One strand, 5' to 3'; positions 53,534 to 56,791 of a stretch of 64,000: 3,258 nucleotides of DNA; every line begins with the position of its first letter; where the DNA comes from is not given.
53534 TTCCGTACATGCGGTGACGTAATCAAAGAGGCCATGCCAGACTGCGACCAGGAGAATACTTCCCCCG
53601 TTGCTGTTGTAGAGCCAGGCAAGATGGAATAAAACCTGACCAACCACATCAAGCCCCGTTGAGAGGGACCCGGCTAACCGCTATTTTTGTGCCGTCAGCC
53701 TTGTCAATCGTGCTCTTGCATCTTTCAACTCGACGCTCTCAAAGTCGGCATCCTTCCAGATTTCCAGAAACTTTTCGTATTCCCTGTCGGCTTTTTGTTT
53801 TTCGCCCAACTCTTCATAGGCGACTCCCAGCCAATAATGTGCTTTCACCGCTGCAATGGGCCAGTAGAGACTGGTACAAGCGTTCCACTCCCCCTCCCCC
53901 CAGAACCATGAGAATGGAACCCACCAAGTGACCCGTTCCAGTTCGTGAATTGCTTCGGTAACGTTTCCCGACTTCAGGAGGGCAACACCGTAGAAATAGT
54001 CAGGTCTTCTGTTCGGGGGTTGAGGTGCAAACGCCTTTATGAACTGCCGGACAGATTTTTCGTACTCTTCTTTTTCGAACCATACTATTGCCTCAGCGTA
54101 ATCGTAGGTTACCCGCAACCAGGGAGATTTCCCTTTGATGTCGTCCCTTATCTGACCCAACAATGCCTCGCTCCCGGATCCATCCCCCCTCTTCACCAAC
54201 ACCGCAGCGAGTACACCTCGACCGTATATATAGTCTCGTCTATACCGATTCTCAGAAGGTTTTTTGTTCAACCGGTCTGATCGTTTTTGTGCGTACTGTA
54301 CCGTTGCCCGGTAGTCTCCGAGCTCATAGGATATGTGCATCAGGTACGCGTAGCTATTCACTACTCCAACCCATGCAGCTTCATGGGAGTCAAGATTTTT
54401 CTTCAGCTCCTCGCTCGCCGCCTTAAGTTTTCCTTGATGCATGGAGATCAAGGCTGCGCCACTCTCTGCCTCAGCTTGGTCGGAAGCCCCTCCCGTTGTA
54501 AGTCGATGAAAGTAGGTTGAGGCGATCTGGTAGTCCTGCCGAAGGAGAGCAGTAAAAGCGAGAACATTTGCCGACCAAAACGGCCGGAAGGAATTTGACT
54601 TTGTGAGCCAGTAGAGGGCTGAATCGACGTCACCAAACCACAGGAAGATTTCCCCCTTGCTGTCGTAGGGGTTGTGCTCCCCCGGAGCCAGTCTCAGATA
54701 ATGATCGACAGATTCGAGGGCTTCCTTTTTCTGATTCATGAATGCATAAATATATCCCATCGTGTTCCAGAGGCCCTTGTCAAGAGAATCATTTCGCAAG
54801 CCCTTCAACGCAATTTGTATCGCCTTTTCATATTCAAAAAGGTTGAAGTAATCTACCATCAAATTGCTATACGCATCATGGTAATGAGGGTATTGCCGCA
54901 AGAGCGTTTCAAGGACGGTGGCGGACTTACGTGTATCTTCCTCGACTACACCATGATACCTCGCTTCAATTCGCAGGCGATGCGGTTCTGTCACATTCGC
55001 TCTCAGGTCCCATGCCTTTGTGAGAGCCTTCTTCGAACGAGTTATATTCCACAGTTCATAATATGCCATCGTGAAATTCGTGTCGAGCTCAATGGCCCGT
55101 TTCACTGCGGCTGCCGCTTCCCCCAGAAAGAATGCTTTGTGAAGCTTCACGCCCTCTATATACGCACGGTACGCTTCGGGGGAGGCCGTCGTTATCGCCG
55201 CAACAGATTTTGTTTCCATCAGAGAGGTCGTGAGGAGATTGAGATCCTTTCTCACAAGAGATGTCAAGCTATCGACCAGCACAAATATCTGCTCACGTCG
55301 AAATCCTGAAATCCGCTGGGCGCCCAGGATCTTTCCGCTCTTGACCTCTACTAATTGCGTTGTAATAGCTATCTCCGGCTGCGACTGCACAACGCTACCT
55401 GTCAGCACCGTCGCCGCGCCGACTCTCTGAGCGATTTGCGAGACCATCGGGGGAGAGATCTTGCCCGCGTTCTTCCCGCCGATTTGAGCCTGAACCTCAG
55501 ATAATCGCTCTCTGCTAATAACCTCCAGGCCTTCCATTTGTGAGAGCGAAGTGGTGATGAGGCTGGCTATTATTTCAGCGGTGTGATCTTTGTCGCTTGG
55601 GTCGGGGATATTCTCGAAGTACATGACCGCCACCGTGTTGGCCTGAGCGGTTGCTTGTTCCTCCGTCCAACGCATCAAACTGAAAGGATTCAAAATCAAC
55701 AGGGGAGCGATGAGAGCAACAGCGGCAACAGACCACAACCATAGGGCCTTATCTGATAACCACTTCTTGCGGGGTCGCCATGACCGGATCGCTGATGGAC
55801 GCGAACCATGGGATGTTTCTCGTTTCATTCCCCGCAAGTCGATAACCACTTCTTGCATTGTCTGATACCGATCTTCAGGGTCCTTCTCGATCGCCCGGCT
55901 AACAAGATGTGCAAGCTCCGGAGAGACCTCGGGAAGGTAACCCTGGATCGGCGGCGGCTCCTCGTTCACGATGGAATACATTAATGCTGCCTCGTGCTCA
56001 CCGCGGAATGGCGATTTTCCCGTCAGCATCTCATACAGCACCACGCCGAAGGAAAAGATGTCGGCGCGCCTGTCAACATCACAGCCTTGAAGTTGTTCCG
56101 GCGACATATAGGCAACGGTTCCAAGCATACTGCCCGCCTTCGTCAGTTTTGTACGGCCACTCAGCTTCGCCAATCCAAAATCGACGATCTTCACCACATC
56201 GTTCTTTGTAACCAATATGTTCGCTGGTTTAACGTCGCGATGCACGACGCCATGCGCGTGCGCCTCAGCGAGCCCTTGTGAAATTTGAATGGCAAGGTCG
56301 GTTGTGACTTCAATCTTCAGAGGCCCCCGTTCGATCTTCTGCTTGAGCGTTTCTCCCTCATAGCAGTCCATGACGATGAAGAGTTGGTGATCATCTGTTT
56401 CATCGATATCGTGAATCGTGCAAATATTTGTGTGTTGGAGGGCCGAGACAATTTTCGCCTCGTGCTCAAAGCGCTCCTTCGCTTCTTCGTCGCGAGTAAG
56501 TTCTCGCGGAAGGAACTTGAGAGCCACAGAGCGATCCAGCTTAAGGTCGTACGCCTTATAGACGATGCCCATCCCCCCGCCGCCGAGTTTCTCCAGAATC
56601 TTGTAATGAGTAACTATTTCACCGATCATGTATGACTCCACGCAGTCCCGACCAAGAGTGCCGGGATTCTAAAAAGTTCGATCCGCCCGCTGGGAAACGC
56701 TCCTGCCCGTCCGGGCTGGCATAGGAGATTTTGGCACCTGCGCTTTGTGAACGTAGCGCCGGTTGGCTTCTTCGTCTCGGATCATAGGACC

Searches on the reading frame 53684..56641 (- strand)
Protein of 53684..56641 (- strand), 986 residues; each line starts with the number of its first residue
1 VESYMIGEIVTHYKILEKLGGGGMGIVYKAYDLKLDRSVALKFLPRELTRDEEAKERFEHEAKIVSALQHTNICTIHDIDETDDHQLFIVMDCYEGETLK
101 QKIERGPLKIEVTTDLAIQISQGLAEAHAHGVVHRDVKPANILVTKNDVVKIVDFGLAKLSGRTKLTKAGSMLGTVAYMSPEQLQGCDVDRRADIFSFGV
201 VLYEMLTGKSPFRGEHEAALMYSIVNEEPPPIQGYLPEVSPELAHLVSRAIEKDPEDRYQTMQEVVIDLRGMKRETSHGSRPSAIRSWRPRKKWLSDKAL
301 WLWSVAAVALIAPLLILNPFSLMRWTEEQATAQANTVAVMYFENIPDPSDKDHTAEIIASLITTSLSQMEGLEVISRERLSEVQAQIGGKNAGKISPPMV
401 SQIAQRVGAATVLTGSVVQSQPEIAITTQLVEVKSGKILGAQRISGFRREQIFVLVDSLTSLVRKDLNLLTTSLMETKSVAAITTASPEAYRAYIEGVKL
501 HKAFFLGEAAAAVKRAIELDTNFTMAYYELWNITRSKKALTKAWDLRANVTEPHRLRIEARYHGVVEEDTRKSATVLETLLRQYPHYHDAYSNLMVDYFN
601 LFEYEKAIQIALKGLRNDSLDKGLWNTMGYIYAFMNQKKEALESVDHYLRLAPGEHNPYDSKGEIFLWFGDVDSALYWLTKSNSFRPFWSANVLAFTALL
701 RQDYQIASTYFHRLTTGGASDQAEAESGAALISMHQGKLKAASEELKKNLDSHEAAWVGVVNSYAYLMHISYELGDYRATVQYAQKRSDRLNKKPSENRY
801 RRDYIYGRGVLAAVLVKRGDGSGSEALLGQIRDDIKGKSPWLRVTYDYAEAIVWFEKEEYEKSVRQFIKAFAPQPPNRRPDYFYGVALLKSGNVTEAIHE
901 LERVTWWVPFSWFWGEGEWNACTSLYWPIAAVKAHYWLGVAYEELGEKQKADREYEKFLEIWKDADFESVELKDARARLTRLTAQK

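Call 20: search_protein_families(library=pfam, proteins=[window:53684-56641:-], max_evalue=0.0001)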
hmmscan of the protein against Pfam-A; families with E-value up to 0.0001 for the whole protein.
window:53684-56641:- (986 aa): 14 families
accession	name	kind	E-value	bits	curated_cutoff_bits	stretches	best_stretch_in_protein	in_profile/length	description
PF00069.31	Pkinase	-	7.3e-56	189.9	31.7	1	13-263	1-256/263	Protein kinase domain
PF07714.23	PK_Tyr_Ser-Thr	-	2.9e-41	141.9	23.1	1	14-265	2-254/258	Protein tyrosine and serine/threonine kinase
PF07719.23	TPR_2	-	9.7e-09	35.1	27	0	933-961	2-30/34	Tetratricopeptide repeat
PF23914.1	TPR_CcmH_CycH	-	1.7e-07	31.7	42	0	530-609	63-142/158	Cytochrome c-type biogenesis protein H TPR domain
PF13432.12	TPR_16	-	3.9e-07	30.9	32.7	0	855-903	8-55/65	Tetratricopeptide repeat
PF13174.12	TPR_6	-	1.6e-06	28.8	26.3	0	934-960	2-28/33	Tetratricopeptide repeat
PF14559.12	TPR_19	-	2.1e-06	28.4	25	0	568-618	5-55/68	Tetratricopeptide repeat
PF13181.12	TPR_8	-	2.8e-06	27.5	25.7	0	933-961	2-30/34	Tetratricopeptide repeat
PF01636.29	APH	-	2.2e-05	24.8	23.2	0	118-160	156-199/239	Phosphotransferase enzyme family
PF13371.12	TPR_9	-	2.9e-05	24.4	35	0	603-654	10-61/73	Tetratricopeptide repeat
PF13428.12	TPR_14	-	4.6e-05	24.1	23.5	0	933-964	2-33/44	Tetratricopeptide repeat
PF17667.7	Pkinase_fungal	-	5.4e-05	22.5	24.1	1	129-202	305-383/387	Fungal protein kinase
PF03109.22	ABC1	-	5.7e-05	22.8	22.9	0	44-159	104-215/244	ABC1 atypical kinase-like domain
PF13431.12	TPR_17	-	6.4e-05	23.4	24.4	0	612-642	3-33/34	Tetratricopeptide repeat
